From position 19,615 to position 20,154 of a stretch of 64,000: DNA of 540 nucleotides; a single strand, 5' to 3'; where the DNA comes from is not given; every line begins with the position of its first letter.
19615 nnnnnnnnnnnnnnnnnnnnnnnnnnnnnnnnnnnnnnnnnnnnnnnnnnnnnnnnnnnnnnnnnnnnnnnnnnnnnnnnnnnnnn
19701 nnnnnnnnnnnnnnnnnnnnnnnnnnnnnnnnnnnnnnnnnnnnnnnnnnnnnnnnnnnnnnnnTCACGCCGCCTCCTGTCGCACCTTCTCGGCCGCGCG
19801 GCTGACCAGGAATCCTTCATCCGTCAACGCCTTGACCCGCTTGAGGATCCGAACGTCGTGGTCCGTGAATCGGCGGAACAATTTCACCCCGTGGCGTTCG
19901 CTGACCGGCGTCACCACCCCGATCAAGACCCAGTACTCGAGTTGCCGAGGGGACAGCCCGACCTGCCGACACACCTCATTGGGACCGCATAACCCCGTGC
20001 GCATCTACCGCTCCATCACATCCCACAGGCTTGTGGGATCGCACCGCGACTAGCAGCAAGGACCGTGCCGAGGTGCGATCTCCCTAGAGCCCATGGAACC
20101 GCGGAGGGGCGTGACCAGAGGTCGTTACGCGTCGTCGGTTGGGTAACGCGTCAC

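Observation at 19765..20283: A DNA-binding-domain-only MerR protein (BldC-like) is encoded inside the che operon, preceded by a perfect palindrome and the only long non-coding gap of the cluster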

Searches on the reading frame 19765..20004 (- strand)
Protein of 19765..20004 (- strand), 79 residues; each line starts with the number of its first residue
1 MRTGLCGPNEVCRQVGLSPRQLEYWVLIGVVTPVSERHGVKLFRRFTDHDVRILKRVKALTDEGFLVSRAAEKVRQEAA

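Call 8: search_protein_families(library=pfam, proteins=[window:19765-20004:-], max_evalue=0.1)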
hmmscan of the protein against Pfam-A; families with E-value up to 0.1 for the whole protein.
window:19765-20004:- (79 aa): 3 families
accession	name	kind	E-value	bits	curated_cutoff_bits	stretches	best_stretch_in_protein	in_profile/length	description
PF13411.12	MerR_1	-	4.5e-11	43.1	21.6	1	9-75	4-67/69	MerR HTH family regulatory protein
PF00376.29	MerR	-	0.0028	17.9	28.2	1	10-33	4-28/38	MerR family regulatory protein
PF01527.26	HTH_Tnp_1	-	0.0067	17.1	24.1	0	10-26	28-44/75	Transposase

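Call 12: find_homologous_proteins(query=window:19765-20004:-, max_evalue=0.001)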
Query window:19765-20004:- (79 aa): 148 proteins with E <= 0.001 among 149 candidates; the best 120 are listed.
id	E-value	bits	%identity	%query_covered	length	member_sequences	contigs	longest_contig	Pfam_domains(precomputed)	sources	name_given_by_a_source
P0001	2.1e-45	169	100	100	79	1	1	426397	PF13411.13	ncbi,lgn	ncbi:MAG: MerR family transcriptional regulator [Nitrospirota bacterium]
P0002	4.6e-39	149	90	100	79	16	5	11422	PF13411.13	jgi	jgi:DNA-binding transcriptional MerR regulator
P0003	5.7e-38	146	86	100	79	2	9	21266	PF13411.13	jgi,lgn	jgi:DNA-binding transcriptional MerR regulator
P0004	4.7e-36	140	87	95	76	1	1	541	PF13411.13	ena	-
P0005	6.6e-36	139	87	95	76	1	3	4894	PF13411.13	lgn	-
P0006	1.8e-35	138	85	95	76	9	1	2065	PF13411.13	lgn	-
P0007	9.1e-35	135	80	95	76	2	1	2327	PF13411.13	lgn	-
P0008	5.0e-34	133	84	95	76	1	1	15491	PF13411.13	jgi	jgi:DNA-binding transcriptional MerR regulator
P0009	5.0e-34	133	83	95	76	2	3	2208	PF13411.13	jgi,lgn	jgi:DNA-binding transcriptional MerR regulator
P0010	8.6e-34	132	84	95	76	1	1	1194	PF13411.13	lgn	-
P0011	1.2e-33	132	83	95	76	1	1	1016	PF13411.13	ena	-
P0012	1.2e-33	132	84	95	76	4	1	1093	PF13411.13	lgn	-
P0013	1.6e-33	132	79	97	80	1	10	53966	PF13411.13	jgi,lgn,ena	-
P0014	1.8e-33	131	81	95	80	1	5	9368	PF13411.13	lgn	-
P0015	4.8e-33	130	80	95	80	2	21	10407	PF13411.13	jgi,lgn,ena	jgi:DNA-binding transcriptional MerR regulator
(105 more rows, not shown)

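Call 18: find_related_loci(query=A1, collection=genome_contigs, flank=10000)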
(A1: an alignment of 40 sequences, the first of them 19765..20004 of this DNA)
Query A1 (79 aa) in genome_contigs; peptide patterns used: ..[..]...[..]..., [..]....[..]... (x = any residue, [..] = any of these).
53 stretches matched a pattern; 28 encode a relative of the query (tblastn E <= 1e-3); 28 distinct loci.
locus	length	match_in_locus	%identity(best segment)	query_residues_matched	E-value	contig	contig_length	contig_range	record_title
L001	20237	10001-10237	90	1-79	9e-44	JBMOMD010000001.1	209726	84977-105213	MAG: Nitrospirota bacterium isolate Betzabe_MAG041 MAG041_1, whole genome shotgun sequence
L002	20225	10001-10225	87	5-79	1e-40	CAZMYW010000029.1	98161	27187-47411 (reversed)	MAG TPA_asm: uncultured Nitrospirota bacterium isolate binchicken_co165_411 genome assembly, contig: k141_2041575, whole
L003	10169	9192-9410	78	7-79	4e-37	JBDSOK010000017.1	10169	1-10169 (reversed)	MAG: Nitrospiria bacterium isolate cluster1_bin.438 k127_14453987, whole genome shotgun sequence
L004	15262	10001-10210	73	8-77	6e-31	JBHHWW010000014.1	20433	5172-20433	MAG: Nitrospiria bacterium isolate D_3_bin.29 NODE_805_length_20433_cov_6.180636, whole genome shotgun sequence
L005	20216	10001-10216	65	5-76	2e-30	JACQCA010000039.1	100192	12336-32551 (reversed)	MAG: Nitrospirae bacterium isolate NC_groundwater_956_Pr1_S-0.2um_57_83 Montesol18-Sp2_coassembly_scaffold_433677, whole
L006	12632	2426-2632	71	7-75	2e-30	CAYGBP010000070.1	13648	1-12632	MAG TPA_asm: uncultured Nitrospirota bacterium isolate ERP108616_co2_62 genome assembly, contig: NODE_7680_length_13648_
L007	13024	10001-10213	68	7-77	2e-30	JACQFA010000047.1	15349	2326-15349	MAG: Nitrospirae bacterium isolate NC_groundwater_1035_Pr1_S-0.65um_57_15 Montesol18_Sp65_coassembly_scaffold_660779, wh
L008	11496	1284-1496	65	7-77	1e-29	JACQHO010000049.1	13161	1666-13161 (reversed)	MAG: Nitrospirae bacterium isolate NC_groundwater_1101_Ag_S2p5_58_88 S_2p5_S6_coassembly_k141_896791, whole genome shotg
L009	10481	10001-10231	61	1-77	9e-30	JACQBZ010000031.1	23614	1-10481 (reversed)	MAG: Nitrospirae bacterium isolate NC_groundwater_955_Pr1_S-0.2um_56_113 Montesol18-Sp2_coassembly_scaffold_229186, whol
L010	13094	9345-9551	71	7-75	1e-29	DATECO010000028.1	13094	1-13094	MAG TPA_asm: Nitrospiria bacterium isolate SMAG_U8274 k141_2432079, whole genome shotgun sequence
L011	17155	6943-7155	66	7-77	3e-29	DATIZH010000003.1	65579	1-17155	MAG TPA_asm: Nitrospiria bacterium isolate SMAG_U15296 k141_4438744, whole genome shotgun sequence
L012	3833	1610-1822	65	7-77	5e-29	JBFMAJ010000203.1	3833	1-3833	MAG: Nitrospirota bacterium isolate MAG135 MAG135_203, whole genome shotgun sequence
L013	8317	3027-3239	68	7-77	6e-29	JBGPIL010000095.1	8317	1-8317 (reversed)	MAG: Nitrospiria bacterium isolate OBJ_0618_7090110_334 k141_2273695_length_8317_cov_9.0000, whole genome shotgun sequen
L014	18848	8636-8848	66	7-77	1e-28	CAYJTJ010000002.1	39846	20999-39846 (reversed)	MAG TPA_asm: uncultured Nitrospirota bacterium isolate ERP125453_co1_269 genome assembly, contig: NODE_769_length_39846_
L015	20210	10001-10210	66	7-76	3e-28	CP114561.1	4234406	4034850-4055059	MAG: Candidatus Manganitrophus sp. isolate GAC4 chromosome, complete genome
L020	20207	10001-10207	68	8-76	1e-27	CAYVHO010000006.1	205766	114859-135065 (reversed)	MAG TPA_asm: uncultured Nitrospira sp. isolate SRP215229_co1_117 genome assembly, contig: NODE_18_length_205766_cov_139.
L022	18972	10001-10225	61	2-76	8e-27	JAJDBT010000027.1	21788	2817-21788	MAG: Nitrospirota bacterium isolate OFTM211 OFTM211_26, whole genome shotgun sequence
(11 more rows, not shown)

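Call 26: search_solved_structures(query=A1, max_evalue=1, show_alignments=3)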
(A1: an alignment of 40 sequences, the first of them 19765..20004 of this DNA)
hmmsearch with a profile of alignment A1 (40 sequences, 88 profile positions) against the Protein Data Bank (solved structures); distinct sequences matched with E-value up to 1: 15.
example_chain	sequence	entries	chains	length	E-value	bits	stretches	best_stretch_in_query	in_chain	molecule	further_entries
7xn2_A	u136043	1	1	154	5.7e-06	29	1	4-82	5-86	Alr3614 protein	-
7tea_B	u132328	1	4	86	0.0083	18.9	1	4-70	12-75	Glutamine synthetase repressor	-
7tec_A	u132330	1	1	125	0.0085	18.9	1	14-71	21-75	HTH-type transcriptional regulator GlnR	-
2jml_A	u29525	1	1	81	0.014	18.1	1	44-81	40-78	DNA BINDING DOMAIN/TRANSCRIPTIONAL REGULATOR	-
5i41_B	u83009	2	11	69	0.018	17.8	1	9-68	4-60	Chromosome-anchoring protein RacA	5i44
4r4e_B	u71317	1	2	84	0.027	17.2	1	14-69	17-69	HTH-type transcriptional regulator GlnR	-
7cla_A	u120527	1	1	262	0.11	15.3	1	5-60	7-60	HTH-type transcriptional regulator SkgA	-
4r24_B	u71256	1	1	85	0.18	14.6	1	14-80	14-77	HTH-type transcriptional regulator TnrA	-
3qao_A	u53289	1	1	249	0.21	14.4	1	9-60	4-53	MerR-like transcriptional regulator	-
4r22_B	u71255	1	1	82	0.23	14.3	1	14-77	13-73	HTH-type transcriptional regulator TnrA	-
4k37_A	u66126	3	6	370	0.29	14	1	28-62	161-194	Anaerobic sulfatase-maturating enzyme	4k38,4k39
4k36_A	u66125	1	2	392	0.32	13.8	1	28-62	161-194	Anaerobic sulfatase-maturating enzyme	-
3hh0_A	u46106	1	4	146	0.65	12.8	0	19-69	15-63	Transcriptional regulator, MerR family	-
4rs7_R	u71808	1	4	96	0.69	12.7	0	57-83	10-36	ParB-C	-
2vz4_A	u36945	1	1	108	0.7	12.7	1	10-62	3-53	HTH-TYPE TRANSCRIPTIONAL ACTIVATOR TIPA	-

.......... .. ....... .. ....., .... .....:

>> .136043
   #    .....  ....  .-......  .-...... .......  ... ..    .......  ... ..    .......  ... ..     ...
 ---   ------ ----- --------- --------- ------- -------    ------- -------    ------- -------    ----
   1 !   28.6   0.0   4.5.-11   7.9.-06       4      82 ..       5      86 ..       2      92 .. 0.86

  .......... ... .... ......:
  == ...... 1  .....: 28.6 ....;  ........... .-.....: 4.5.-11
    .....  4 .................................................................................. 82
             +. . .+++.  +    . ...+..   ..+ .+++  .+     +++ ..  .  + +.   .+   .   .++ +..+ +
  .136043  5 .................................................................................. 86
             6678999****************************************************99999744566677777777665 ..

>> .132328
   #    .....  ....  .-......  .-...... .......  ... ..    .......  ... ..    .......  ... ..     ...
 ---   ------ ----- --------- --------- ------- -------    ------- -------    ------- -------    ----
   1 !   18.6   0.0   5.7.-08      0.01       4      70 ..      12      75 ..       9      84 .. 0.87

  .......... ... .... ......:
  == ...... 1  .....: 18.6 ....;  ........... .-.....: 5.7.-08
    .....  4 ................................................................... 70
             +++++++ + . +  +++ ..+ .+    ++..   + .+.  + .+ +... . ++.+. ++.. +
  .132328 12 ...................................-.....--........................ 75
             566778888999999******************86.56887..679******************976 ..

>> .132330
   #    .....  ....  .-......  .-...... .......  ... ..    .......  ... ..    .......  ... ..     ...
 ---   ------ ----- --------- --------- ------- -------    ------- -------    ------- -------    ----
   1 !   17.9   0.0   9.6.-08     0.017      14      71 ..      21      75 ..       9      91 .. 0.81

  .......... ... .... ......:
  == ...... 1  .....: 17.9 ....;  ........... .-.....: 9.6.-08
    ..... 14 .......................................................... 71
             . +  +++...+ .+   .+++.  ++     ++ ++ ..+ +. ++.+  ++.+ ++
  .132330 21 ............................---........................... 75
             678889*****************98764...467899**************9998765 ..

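Call 28: search_protein_families(library=ncbifam, proteins=[window:19765-20004:-], max_evalue=0.01)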
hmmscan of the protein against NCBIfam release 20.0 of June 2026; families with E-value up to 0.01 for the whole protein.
window:19765-20004:- (79 aa): 3 families
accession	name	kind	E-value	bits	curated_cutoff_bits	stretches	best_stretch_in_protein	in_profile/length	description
NF041849.1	trans_regNmlR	equivalog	0.0002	21.4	175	1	10-69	5-62/117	stress response transcriptional regulator NmlR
NF007617.0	PRK10265.1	equivalog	0.0022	17.9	138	1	10-63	12-62/101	chaperone modulator CbpM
NF050798.1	TF_FtsR_Actino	equivalog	0.0089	16.1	150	1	9-66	112-162/223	transcriptional regulator FtsR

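Call 31: predict_structure(alignment_id=A1)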
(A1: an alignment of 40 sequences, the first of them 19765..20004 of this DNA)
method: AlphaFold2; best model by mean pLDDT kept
length: 79 residues; sequences in the alignment: 40
mean_pLDDT: 93.3   pTM: 0.81
mean pLDDT of the five models: 93.3, 93.1, 91.4, 90.0, 88.5
residues with pLDDT >= 90: 70; 70-90: 6; 50-70: 1; < 50: 2
segments of 3 or more residues with pLDDT < 50: none
pLDDT, mean of each block of 10 residues (from residue 1): 79 98 97 92 94 98 97 91
secondary structure, 60 per line:
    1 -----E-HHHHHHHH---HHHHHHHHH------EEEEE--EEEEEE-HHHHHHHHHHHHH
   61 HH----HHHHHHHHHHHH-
elements in order: H8-15 H19-27 E34-38 E41-46 H48-62 H67-78

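Call 35: fold_search(model_id=the predicted structure, library=pdb)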
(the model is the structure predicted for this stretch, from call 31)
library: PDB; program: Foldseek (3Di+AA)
matches with E <= 10: 819; with E <= 0.001: 6
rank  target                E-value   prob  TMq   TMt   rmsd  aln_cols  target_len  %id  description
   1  7xn2                  5.3e-05  1.00  0.80  0.44   2.1        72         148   21  Crystal structure of CvkR, a novel MerR-type transcriptional regulator (released 2023-03-08)
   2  7tea_C                5.1e-04  1.00  0.75  0.78   2.7        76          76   21  Crystal structure of S. aureus GlnR-DNA complex (released 2022-06-29)
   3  1q05_B                6.2e-04  1.00  0.77  0.50   2.6        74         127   19  Crystal structure of the Cu(I) form of E. coli CueR, a copper efflux regulator (released 2003-09-16)
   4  1r8d_A                8.1e-04  1.00  0.78  0.58   2.7        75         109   19  Crystal Structure of MtaN Bound to DNA (released 2004-08-17)
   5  5c8e_C                8.1e-04  1.00  0.74  0.23   2.7        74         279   27  Crystal structure of Thermus thermophilus CarH bound to adenosylcobalamin and a 26-bp DNA segment (released 2015-09-30)
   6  5c8e_G                9.9e-04  1.00  0.74  0.23   2.7        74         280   27  Crystal structure of Thermus thermophilus CarH bound to adenosylcobalamin and a 26-bp DNA segment (released 2015-09-30)
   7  4wls_A                1.1e-03  1.00  0.79  0.57   2.4        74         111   19  Crystal structure of the metal-free (repressor) form of E. Coli CUER, a copper efflux regulator, bound to COPA promote (released 2015-09-02)
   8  1q06_B                1.2e-03  1.00  0.77  0.50   2.6        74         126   19  Crystal structure of the Ag(I) form of E. coli CueR, a copper efflux regulator (released 2003-09-16)
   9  7tea_B                1.3e-03  1.00  0.71  0.72   2.7        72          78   22  Crystal structure of S. aureus GlnR-DNA complex (released 2022-06-29)
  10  3ucs_A                1.4e-03  1.00  0.72  0.59   3.3        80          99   24  Crystal structure of the complex between CBPA J-domain and CBPM (released 2013-07-03)
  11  5i44_A                1.4e-03  1.00  0.60  0.70   3.0        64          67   28  Structure of RacA-DNA complex; P21 form (released 2016-05-04)
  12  4wlw_A                1.5e-03  1.00  0.78  0.50   2.5        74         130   19  CRYSTAL STRUCTURE OF THE AG(I) (ACTIVATOR) FORM OF E. COLI CUER, A COPPER EFFLUX REGULATOR, BOUND TO COPA PROMOTER DNA (released 2015-09-02)
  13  5c8e_A                1.6e-03  1.00  0.73  0.23   2.8        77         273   28  Crystal structure of Thermus thermophilus CarH bound to adenosylcobalamin and a 26-bp DNA segment (released 2015-09-30)
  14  1r8d_B                1.7e-03  1.00  0.77  0.59   2.7        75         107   19  Crystal Structure of MtaN Bound to DNA (released 2004-08-17)
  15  7tea_A                1.8e-03  1.00  0.71  0.74   2.8        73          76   22  Crystal structure of S. aureus GlnR-DNA complex (released 2022-06-29)
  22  3ucs_B                2.5e-03  1.00  0.73  0.59   3.4        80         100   24  Crystal structure of the complex between CBPA J-domain and CBPM (released 2013-07-03)
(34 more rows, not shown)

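Call 43: search_protein_families(library=pfam, proteins=[L020:10297-12636:+, L020:12781-13164:+, L020:8790-9749:+, L020:8170-8793:+, L022:10316-12985:+, L022:13157-13537:+, L022:7922-9697:+, L011:7390-8037:+, L004:10492-11589:+], max_evalue=0.001)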
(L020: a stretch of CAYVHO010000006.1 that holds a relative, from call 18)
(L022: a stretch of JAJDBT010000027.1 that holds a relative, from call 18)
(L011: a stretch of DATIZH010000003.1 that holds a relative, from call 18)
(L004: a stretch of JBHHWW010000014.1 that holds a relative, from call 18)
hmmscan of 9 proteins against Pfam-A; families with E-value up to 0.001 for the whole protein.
L020:10297-12636:+ (779 aa): 2 families
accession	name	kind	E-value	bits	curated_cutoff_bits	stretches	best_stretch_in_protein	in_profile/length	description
PF00072.30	Response_reg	-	1.3e-09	38.7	30.2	1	62-176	1-110/111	Response regulator receiver domain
PF09192.16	Act-Frag_cataly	-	5.4e-05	23.2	24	0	693-742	138-189/282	Actin-fragmin kinase, catalytic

L020:12781-13164:+ (127 aa): 0 families

L020:8790-9749:+ (319 aa): 1 family
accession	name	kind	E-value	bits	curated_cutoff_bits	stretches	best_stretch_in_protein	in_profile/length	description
PF00850.24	Hist_deacetyl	-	1.2e-94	317.4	27.9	1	20-315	1-297/298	Histone deacetylase domain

L020:8170-8793:+ (207 aa): 1 family
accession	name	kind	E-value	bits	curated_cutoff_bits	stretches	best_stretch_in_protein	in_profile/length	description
PF00753.33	Lactamase_B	-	4.4e-29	102.3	22.7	1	9-190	2-196/196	Metallo-beta-lactamase superfamily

L022:10316-12985:+ (889 aa): 3 families
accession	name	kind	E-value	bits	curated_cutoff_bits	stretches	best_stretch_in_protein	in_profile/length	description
PF00072.30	Response_reg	-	3.4e-08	34.1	30.2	1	65-177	3-110/111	Response regulator receiver domain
PF09192.16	Act-Frag_cataly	-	9.8e-06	25.6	24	0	808-855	143-192/282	Actin-fragmin kinase, catalytic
PF08274.17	Zn_Ribbon_YjdM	-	0.00011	22.6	30.8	1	4-31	4-26/30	PhnA Zinc-Ribbon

L022:13157-13537:+ (126 aa): 0 families

L022:7922-9697:+ (591 aa): 3 families
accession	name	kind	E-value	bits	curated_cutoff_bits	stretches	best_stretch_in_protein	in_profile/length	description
PF03600.22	CitMHS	-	1.9e-72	244.6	31.9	2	16-521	6-318/336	Citrate transporter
PF02080.26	TrkA_C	-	4.5e-22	78.2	27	2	312-378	3-68/71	TrkA-C domain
PF00939.25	Na_sulph_symp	-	8.6e-13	48.5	27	1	419-590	293-467/472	Sodium:sulfate symporter transmembrane region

L011:7390-8037:+ (215 aa): 1 family
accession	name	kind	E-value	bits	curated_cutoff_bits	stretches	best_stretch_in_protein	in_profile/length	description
PF00072.30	Response_reg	-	2.1e-11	44.4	30.2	1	72-147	10-83/111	Response regulator receiver domain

L004:10492-11589:+ (365 aa): 1 family
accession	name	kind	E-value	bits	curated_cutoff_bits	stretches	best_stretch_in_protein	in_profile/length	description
PF00072.30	Response_reg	-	4e-08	33.8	30.2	1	17-124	8-110/111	Response regulator receiver domain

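Call 65: search_protein_representatives(alignment_id=A1)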
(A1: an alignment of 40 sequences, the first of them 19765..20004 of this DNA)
Query: 40 sequences, 88 profile positions. Proteins with E-value up to 0.001 (for the whole library): 1518; up to 1e-10: 64; up to 1e-30: 10. The best 150 are listed.
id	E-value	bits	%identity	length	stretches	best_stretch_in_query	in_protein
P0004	1.5e-37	143.1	-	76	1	8-81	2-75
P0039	5.4e-37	141.3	-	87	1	3-83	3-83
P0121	1.1e-36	140.3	-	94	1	5-85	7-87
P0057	6.7e-36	137.8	-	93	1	7-82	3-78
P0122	2.2e-35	136.2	-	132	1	6-83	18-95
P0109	6.3e-35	134.7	-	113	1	3-82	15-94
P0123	6.5e-34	131.4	-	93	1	3-81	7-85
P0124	1.8e-33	130.0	-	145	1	6-84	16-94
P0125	3.5e-33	129.1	-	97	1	6-79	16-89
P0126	8.9e-31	121.4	-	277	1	5-83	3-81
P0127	9.2e-27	108.5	-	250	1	6-82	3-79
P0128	1.2e-26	108.2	-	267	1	4-81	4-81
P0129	2.0e-26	107.4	-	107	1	5-82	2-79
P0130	1.3e-25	104.8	-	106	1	3-83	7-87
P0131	6.3e-25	102.6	-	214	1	7-80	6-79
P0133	2.6e-24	100.6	-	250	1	5-80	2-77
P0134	2.2e-23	97.7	-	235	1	7-80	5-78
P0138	7.4e-22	92.8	-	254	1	5-82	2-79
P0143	3.6e-17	77.8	-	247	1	6-67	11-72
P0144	1.5e-16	75.8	-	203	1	6-80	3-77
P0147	8.0e-16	73.5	-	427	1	6-79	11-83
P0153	7.9e-15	70.3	-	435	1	5-68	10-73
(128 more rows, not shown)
